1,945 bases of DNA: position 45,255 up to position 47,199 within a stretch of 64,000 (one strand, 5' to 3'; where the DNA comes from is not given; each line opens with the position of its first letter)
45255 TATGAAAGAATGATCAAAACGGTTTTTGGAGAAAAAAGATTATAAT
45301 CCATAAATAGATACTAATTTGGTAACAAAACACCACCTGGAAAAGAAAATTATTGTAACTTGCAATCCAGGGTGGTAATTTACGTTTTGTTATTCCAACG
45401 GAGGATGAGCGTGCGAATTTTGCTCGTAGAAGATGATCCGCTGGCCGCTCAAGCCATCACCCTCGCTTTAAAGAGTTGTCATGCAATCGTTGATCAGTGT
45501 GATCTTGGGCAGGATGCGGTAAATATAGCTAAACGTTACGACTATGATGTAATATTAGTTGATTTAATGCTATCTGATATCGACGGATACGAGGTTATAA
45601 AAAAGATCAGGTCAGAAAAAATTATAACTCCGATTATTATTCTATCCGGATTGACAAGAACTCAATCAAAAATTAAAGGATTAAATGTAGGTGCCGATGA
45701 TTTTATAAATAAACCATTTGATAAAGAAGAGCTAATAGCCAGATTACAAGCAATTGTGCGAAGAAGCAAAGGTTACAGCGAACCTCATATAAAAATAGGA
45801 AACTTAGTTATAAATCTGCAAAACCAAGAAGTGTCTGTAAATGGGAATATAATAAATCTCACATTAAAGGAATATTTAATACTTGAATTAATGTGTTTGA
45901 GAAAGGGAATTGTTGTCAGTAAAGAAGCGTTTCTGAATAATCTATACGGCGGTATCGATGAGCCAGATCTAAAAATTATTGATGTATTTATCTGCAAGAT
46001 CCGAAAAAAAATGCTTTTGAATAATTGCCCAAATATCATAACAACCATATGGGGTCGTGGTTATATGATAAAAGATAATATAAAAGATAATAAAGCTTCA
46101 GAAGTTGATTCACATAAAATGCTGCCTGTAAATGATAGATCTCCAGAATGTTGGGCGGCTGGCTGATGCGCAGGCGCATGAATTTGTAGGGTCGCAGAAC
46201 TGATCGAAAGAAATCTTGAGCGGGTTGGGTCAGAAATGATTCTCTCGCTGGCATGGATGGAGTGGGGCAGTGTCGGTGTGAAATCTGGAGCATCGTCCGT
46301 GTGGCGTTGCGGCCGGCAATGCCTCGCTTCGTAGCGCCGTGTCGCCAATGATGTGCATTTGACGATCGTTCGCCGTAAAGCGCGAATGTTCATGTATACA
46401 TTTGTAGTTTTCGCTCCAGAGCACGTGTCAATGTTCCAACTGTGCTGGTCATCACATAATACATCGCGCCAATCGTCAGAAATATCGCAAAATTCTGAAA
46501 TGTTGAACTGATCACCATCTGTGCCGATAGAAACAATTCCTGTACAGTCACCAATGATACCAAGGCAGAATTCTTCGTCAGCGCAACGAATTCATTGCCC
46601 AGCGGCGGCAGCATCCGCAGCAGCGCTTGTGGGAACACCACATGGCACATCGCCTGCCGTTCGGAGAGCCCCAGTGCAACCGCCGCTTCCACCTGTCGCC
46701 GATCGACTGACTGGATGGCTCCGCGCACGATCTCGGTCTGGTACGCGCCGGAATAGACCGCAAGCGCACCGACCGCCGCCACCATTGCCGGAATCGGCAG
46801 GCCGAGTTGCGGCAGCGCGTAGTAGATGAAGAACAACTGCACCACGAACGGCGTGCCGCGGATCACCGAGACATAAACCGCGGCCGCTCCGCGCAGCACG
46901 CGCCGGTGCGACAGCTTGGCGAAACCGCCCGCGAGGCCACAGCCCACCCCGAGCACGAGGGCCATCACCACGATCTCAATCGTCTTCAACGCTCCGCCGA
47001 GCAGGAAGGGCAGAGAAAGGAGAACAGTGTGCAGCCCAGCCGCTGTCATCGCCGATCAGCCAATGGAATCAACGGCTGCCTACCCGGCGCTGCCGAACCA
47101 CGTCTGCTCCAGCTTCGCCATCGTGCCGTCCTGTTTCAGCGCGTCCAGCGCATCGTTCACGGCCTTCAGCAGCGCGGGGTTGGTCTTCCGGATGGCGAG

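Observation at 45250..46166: AT-rich (about 30% G+C) island encoding a single intact CtrA-like orphan response regulator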

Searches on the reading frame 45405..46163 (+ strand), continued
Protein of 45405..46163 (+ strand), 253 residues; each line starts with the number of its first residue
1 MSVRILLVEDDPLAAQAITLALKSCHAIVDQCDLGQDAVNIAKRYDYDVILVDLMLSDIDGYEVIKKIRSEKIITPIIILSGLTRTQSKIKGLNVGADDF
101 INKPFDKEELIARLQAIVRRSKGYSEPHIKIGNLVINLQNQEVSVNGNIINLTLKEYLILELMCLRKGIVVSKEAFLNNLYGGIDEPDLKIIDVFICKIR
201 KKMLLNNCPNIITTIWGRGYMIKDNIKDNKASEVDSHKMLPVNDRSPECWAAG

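Call 88: search_protein_families(library=ncbifam, proteins=[P0327, P0260, P0005, P0013, P0242, P0243, L097:1004-1702:+, L094:3007-3744:+], max_evalue=1e-60)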
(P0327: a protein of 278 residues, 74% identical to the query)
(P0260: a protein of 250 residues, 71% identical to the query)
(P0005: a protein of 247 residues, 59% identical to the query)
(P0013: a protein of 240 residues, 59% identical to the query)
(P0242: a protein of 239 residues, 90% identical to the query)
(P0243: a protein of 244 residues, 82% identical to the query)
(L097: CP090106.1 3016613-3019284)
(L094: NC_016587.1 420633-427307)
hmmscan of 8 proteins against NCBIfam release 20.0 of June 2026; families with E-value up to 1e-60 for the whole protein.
P0327 (278 aa): 1 family
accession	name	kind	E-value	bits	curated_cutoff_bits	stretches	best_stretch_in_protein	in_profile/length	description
NF045991.1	RespRegCtrARhodob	equivalog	2.4e-113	377.4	350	1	1-223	1-224/224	response regulator transcription factor CtrA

P0260 (250 aa): 1 family
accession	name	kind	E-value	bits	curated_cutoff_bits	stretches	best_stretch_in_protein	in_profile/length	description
NF045991.1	RespRegCtrARhodob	equivalog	8.3e-114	378.9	350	1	1-223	1-224/224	response regulator transcription factor CtrA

P0005 (247 aa): 1 family
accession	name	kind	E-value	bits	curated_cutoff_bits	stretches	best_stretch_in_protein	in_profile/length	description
NF045991.1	RespRegCtrARhodob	equivalog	5.6e-115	382.7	350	1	1-222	1-223/224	response regulator transcription factor CtrA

P0013 (240 aa): 1 family
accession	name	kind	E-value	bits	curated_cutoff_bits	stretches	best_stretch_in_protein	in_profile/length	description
NF045991.1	RespRegCtrARhodob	equivalog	1.1e-104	349.1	350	1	1-222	1-223/224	response regulator transcription factor CtrA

P0242 (239 aa): 1 family
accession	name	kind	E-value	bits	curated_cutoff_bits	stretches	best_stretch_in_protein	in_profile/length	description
NF045991.1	RespRegCtrARhodob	equivalog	5e-106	353.5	350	1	1-222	1-223/224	response regulator transcription factor CtrA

P0243 (244 aa): 1 family
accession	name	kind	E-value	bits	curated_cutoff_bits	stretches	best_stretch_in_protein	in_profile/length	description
NF045991.1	RespRegCtrARhodob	equivalog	1.2e-105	352.2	350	1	1-222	1-223/224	response regulator transcription factor CtrA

L097:1004-1702:+ (233 aa): 1 family
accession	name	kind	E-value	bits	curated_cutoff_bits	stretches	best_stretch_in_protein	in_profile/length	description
NF045991.1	RespRegCtrARhodob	equivalog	2.2e-128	426.6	350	1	1-224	1-224/224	response regulator transcription factor CtrA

L094:3007-3744:+ (246 aa): 1 family
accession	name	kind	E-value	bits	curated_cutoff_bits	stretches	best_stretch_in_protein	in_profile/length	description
NF045991.1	RespRegCtrARhodob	equivalog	1.4e-127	423.9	350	1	1-224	1-224/224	response regulator transcription factor CtrA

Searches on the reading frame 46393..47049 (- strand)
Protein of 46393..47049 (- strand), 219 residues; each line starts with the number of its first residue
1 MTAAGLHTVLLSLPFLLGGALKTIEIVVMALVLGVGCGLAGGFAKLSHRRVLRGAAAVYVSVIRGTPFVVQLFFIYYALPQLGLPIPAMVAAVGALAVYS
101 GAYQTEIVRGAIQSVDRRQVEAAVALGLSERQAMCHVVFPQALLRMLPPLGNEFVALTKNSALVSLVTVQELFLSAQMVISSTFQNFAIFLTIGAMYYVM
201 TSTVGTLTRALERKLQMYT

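Call 23: find_homologous_proteins(query=window:46393-47049:-)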
Query window:46393-47049:- (219 aa): 1708 proteins with E <= 0.001 among 5298 candidates; the best 120 are listed.
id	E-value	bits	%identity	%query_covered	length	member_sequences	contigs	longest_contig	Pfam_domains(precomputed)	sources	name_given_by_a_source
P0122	3.4e-129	446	100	100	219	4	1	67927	PF00528.28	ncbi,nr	ncbi:MAG TPA: amino acid ABC transporter permease [Acetobacteraceae bacterium]|nr:amino acid ABC tra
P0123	1.9e-107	376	84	100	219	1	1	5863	PF00528.28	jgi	jgi:glutamine transport system substrate-binding protein/glutamine transport system permease protein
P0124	5.7e-107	374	83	100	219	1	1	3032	PF00528.28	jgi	jgi:glutamine transport system substrate-binding protein/glutamine transport system permease protein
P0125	1.9e-105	369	82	100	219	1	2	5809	PF00528.28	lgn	-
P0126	1.4e-101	356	79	100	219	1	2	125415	PF00528.28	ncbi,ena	ncbi:MAG: amino acid ABC transporter permease [Alphaproteobacteria bacterium]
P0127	2.9e-101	355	79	100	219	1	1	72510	PF00528.28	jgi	jgi:His/Glu/Gln/Arg/opine family amino acid ABC transporter permease subunit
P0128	4.0e-101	355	79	100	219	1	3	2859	PF00528.28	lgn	-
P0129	5.2e-101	354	78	100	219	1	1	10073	PF00528.28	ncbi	-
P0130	5.9e-101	354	79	100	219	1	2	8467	PF00528.28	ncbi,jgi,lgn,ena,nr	ncbi:MAG TPA: amino acid ABC transporter permease [Alphaproteobacteria bacterium]|nr:amino acid ABC 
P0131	5.9e-101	354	80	100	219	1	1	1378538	PF00528.28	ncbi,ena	-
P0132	6.2e-101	354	79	100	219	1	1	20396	PF00528.28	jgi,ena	-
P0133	7.1e-101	354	79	100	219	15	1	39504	PF00528.28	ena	-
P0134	7.7e-101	354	78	100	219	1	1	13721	PF00528.28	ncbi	-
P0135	1.4e-100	353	79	100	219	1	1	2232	PF00528.28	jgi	jgi:His/Glu/Gln/Arg/opine family amino acid ABC transporter permease subunit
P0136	6.4e-100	351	79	100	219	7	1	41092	PF00528.28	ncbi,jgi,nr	ncbi:MAG TPA: amino acid ABC transporter permease [Alphaproteobacteria bacterium]|nr:amino acid ABC 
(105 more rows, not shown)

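Call 26: find_encoding_contigs(protein=P0123, flank=8000, max_places=3)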
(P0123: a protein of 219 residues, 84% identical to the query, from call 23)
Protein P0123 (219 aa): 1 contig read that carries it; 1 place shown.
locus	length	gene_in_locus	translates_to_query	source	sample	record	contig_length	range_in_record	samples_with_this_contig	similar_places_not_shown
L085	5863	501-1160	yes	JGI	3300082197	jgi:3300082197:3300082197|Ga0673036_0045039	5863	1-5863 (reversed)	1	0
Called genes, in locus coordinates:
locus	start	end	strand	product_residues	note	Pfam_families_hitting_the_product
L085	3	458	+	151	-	?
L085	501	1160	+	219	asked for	PF00528:BPD_transp_1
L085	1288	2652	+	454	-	PF22429:HutF_N, PF01979:Amidohydro_1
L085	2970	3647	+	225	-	-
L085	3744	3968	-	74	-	-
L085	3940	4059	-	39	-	-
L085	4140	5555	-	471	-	-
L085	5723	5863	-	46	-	?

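Call 27: find_encoding_contigs(protein=P0126, flank=8000, max_places=3)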
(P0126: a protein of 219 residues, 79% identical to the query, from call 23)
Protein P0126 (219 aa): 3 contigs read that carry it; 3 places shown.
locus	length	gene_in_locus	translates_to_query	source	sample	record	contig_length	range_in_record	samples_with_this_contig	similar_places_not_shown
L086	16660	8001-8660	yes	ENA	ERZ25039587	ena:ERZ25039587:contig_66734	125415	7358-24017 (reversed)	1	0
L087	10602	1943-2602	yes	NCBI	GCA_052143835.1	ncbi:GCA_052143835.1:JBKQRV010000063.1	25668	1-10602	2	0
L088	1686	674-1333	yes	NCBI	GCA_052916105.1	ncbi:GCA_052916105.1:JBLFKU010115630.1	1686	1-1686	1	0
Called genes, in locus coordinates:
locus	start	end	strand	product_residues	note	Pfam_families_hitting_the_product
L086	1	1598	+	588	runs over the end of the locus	PF13522:GATase_6, PF13537:GATase_7, PF00733:Asn_synthase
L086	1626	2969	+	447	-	PF01979:Amidohydro_1, PF12890:DHOase, PF07969:Amidohydro_3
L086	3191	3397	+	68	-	PF00313:CSD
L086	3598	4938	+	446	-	PF02653:BPD_transp_2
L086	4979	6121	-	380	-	PF13433:Peripla_BP_5, PF13458:Peripla_BP_6, PF01094:ANF_receptor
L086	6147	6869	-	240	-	PF03006:HlyIII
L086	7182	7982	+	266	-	PF00497:SBP_bac_3, PF10613:Lig_chan-Glu_bd, PF09084:NMT1 (faint)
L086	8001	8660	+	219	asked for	PF00528:BPD_transp_1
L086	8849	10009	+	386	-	PF00520:Ion_trans, PF07885:Ion_trans_2, PF00027:cNMP_binding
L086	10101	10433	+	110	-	-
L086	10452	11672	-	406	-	PF02417:Chromate_transp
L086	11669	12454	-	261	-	PF01738:DLH, PF00326:Peptidase_S9 (faint)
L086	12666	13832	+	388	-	PF00108:Thiolase_N, PF00109:ketoacyl-synt (weak), PF02803:Thiolase_C, PF22691:Thiolase_C_1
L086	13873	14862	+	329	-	PF08240:ADH_N, PF00107:ADH_zinc_N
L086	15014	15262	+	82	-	-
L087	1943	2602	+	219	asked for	PF00528:BPD_transp_1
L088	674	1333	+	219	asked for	PF00528:BPD_transp_1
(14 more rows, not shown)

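Call 28: find_encoding_contigs(protein=P0125, flank=8000, max_places=3)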
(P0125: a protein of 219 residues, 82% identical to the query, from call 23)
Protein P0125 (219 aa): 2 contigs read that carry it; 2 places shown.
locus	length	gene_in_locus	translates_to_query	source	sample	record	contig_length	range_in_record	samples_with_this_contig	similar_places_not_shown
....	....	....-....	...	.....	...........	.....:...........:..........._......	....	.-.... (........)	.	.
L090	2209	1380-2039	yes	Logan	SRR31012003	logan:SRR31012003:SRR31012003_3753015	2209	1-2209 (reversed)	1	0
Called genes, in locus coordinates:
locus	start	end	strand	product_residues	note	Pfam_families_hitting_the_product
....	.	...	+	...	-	?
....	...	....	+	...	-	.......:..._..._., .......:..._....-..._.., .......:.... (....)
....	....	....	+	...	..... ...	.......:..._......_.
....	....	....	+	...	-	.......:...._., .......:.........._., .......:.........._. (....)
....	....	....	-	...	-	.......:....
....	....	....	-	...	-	-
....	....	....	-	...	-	?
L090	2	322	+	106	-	?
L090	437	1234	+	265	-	PF00497:SBP_bac_3, PF10613:Lig_chan-Glu_bd, PF09084:NMT1 (weak)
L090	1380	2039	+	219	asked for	PF00528:BPD_transp_1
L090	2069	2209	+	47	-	?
